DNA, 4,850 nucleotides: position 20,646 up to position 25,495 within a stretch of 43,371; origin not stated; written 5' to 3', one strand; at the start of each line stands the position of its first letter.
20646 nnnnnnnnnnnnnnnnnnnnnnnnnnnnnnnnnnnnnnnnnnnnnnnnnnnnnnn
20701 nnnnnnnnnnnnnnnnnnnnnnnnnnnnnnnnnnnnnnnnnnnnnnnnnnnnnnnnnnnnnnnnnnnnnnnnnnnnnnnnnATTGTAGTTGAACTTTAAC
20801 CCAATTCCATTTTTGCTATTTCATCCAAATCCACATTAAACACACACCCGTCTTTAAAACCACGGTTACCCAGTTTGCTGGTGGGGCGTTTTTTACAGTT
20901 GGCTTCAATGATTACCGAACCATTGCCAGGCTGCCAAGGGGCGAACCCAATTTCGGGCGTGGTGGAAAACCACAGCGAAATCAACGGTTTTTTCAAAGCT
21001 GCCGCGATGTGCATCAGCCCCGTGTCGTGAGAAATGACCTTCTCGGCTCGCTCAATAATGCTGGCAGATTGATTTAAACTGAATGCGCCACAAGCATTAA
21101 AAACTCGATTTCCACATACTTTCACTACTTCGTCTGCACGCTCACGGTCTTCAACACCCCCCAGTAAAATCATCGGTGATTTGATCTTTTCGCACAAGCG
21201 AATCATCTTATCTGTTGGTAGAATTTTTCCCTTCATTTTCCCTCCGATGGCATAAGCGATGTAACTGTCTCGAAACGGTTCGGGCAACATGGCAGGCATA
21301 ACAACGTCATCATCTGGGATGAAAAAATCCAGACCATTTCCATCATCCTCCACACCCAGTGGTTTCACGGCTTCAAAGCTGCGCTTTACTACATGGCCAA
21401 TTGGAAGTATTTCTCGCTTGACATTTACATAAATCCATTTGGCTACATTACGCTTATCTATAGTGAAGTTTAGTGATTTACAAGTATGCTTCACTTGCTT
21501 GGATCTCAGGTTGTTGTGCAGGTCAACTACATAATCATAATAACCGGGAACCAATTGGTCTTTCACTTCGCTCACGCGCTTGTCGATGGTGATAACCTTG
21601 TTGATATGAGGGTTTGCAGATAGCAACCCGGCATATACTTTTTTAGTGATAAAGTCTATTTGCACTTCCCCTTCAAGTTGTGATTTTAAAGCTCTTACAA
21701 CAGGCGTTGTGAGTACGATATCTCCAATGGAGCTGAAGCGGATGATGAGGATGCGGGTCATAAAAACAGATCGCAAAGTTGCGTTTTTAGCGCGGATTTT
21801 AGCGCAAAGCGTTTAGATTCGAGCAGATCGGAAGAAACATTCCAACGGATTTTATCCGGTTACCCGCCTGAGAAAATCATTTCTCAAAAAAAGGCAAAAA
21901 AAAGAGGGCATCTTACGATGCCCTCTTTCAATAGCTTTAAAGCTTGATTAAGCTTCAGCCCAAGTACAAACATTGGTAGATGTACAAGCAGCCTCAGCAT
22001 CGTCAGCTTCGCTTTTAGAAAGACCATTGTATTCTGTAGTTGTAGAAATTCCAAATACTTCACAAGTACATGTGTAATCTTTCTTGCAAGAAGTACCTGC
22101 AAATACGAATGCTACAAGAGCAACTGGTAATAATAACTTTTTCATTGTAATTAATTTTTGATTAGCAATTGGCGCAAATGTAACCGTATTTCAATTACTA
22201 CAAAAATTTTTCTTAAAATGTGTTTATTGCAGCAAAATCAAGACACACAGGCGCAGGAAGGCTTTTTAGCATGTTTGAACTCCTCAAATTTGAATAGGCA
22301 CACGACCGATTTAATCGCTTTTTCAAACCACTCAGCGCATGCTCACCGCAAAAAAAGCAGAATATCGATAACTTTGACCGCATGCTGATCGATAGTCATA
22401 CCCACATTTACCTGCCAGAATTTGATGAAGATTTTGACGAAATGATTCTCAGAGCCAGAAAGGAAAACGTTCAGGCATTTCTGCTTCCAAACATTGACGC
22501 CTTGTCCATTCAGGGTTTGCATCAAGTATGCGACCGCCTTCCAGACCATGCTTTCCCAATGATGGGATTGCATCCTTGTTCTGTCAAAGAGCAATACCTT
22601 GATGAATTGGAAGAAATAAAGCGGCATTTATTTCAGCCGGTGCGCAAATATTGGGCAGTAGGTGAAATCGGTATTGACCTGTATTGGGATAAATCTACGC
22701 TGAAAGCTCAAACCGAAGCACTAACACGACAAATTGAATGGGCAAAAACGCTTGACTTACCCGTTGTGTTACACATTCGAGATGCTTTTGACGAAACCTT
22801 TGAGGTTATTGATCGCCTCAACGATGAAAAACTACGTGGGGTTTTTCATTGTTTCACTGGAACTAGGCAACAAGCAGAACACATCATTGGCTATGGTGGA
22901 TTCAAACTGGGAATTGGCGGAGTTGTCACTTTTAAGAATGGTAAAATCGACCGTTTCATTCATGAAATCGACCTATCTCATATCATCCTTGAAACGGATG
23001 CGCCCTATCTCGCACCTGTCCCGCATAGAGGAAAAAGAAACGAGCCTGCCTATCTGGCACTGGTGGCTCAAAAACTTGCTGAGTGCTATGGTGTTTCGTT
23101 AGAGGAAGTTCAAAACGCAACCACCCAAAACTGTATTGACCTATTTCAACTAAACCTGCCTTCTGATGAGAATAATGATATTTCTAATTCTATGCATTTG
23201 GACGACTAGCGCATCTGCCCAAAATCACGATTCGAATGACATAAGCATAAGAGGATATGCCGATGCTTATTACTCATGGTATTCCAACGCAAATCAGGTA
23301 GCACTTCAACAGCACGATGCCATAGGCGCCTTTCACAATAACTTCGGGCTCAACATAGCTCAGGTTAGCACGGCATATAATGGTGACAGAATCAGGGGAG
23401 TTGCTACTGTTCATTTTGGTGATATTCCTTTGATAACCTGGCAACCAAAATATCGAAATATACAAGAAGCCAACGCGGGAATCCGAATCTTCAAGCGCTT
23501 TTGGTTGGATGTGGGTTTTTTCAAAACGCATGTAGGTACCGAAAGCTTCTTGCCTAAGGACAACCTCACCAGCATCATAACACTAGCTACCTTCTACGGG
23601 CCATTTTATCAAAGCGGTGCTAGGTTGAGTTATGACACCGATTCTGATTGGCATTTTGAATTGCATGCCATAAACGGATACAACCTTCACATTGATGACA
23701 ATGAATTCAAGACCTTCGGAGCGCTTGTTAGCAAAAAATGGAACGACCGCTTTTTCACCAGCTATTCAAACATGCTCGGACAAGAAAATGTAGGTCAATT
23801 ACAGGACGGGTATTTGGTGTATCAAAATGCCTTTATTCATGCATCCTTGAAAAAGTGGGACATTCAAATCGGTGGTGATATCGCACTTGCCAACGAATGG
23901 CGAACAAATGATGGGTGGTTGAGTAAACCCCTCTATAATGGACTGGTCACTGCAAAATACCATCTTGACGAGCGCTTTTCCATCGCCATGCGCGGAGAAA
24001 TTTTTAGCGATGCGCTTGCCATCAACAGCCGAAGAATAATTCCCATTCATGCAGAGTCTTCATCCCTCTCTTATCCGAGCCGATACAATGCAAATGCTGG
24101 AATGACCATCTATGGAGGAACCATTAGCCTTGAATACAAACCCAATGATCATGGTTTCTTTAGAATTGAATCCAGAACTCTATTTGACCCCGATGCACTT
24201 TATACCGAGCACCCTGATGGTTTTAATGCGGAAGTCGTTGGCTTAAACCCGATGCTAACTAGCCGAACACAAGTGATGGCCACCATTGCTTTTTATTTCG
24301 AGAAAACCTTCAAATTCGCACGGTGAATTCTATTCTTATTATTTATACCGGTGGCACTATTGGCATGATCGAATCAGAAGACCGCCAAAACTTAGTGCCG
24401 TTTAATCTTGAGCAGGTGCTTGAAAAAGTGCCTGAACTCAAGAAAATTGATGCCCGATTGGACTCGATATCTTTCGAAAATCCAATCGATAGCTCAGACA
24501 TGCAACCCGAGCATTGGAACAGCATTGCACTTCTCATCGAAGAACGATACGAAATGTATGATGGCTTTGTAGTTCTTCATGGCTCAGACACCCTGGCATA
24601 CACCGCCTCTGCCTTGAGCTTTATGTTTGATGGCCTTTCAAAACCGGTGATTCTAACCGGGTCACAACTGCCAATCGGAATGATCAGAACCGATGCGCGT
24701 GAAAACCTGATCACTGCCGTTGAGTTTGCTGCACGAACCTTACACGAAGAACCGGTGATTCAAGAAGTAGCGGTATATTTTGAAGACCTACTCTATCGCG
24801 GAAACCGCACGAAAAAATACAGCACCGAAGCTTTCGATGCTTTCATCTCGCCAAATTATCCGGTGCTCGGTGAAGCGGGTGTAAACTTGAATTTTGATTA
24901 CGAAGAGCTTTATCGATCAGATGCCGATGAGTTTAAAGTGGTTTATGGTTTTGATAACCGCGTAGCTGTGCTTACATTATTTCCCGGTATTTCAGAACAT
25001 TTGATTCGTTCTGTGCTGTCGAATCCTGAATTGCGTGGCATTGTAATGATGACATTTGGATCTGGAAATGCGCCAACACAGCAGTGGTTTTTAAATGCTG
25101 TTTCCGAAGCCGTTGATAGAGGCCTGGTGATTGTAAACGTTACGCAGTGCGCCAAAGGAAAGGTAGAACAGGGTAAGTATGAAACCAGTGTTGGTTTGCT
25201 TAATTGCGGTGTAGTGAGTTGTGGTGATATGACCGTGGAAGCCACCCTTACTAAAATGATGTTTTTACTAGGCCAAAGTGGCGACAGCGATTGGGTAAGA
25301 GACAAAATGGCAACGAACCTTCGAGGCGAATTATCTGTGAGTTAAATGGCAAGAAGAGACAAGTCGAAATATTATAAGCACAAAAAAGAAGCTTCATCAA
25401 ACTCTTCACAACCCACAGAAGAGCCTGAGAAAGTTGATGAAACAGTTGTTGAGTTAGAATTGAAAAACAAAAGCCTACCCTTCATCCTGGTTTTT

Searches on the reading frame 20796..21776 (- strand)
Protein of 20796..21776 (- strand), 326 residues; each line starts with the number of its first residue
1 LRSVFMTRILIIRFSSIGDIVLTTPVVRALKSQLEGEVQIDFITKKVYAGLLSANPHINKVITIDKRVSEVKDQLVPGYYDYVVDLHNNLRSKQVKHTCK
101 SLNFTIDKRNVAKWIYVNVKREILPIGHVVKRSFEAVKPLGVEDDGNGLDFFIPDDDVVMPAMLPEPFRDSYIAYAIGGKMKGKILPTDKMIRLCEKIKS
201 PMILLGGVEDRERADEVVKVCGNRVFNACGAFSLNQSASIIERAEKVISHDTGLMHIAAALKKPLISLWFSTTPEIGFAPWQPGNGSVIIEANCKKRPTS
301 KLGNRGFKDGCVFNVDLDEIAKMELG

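Call 4: search_protein_families(library=pfam, proteins=[window:20796-21776:-], max_evalue=0.01)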
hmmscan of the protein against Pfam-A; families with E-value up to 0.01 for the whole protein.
window:20796-21776:- (326 aa): 1 family
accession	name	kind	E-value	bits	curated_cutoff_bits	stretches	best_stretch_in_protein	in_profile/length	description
PF01075.23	Glyco_transf_9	-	1.4e-20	74.1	22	1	73-296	6-235/247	Glycosyltransferase family 9 (heptosyltransferase)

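Call 11: find_related_loci(query=window:20796-21776:-, collection=genome_contigs, flank=10000)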
Query window:20796-21776:- (326 aa) in genome_contigs; peptide patterns used: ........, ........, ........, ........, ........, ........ (x = any residue, [..] = any of these).
599 stretches matched a pattern (row limit reached: there are more); 591 encode a relative of the query (tblastn E <= 1e-3); the best 80 are kept; 80 distinct loci.
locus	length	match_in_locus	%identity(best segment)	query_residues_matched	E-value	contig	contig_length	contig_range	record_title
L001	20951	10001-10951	68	7-323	1e-153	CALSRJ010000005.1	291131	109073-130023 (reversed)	MAG: uncultured Flavobacteriales bacterium isolate K_MB250 genome assembly, contig: contig_9067_K_MB250, whole genome sh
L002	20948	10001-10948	66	7-322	4e-144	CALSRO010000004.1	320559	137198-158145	MAG: uncultured Flavobacteriales bacterium isolate L_MB288 genome assembly, contig: contig_18341_L_MB288, whole genome s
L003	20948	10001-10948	63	7-322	4e-139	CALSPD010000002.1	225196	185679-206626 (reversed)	MAG: uncultured Flavobacteriales bacterium isolate L_MB222 genome assembly, contig: contig_30474_L_MB222, whole genome s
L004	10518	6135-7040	52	8-307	2e-104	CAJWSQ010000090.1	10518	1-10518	MAG TPA_asm: uncultured Flavobacteriales bacterium isolate ERR599059_bin.105_MetaBAT_v2.12.1_MAG genome assembly, contig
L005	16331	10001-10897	52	8-305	3e-100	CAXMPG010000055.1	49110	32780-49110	MAG: uncultured Desulfobacterales bacterium isolate 07C-BC-St04_bin.19.orig genome assembly, contig: k141_3344063, whole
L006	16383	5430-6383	50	6-320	1e-98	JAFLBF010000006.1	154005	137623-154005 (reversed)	MAG: Bacteroidetes bacterium isolate UWPOB_BACT3 gnl_X_OJEEJDBO_6, whole genome shotgun sequence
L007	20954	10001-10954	49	8-320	6e-99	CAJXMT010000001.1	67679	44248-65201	MAG TPA_asm: uncultured Cryomorphaceae bacterium isolate SRR4030052_bin.21_MetaBAT_v2.12.1_MAG genome assembly, contig:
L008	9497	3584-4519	50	8-317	8e-99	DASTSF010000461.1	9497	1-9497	MAG TPA_asm: Bacteroidia bacterium isolate SMAG_U2273 k141_267042, whole genome shotgun sequence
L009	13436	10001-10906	51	8-307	3e-98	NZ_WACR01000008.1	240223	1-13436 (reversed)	Salibacter halophilus strain KCTC 52047 contig08, whole genome shotgun sequence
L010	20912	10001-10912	49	5-307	6e-96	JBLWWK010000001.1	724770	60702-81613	MAG: Salibacteraceae bacterium isolate EA14-06 A14maxbin.021RE.5K@1, whole genome shotgun sequence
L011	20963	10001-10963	48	7-321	1e-95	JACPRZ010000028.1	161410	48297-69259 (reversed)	MAG: Bacteroidetes bacterium isolate NC_groundwater_692_Ag_S-0.2um_43_10 S36_SO-2_scaffold_211983, whole genome shotgun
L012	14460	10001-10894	51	6-304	5e-95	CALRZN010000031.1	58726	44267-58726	MAG: Chitinophaga pinensis isolate JJ-MAA6-279-6-m2-bin102 genome assembly, contig: JJ-MAA6-279-C82, whole genome shotgu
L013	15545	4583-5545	47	5-322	6e-95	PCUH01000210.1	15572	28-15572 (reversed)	MAG: Flavobacteriales bacterium CG18_big_fil_WC_8_21_14_2_50_32_9 CG18_scaffold_3086_c, whole genome shotgun sequence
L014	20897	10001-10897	50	5-303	5e-95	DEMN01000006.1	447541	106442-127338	MAG TPA_asm: Flavobacteriales bacterium UBA2669 UBA2669_contig_496, whole genome shotgun sequence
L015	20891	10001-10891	51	6-303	1e-94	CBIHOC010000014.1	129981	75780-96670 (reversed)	MAG TPA_asm: uncultured Chryseobacterium sp. isolate SRR18156182_binner12_Refined_23 genome assembly, contig: ERZ2733683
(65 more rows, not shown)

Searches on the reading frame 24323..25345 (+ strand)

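Call 88: search_protein_families(library=pfam, proteins=[window:24323-25345:+], max_evalue=0.00001)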
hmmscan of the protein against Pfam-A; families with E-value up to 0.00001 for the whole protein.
window:24323-25345:+ (340 aa): 2 families
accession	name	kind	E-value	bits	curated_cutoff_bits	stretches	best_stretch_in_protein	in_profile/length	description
PF00710.25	Asparaginase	-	7.4e-60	202.2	22.5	1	4-194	2-190/193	Asparaginase, N-terminal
PF17763.6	Asparaginase_C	-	5.1e-32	110.7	34.6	1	213-327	1-112/114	Glutaminase/Asparaginase C-terminal domain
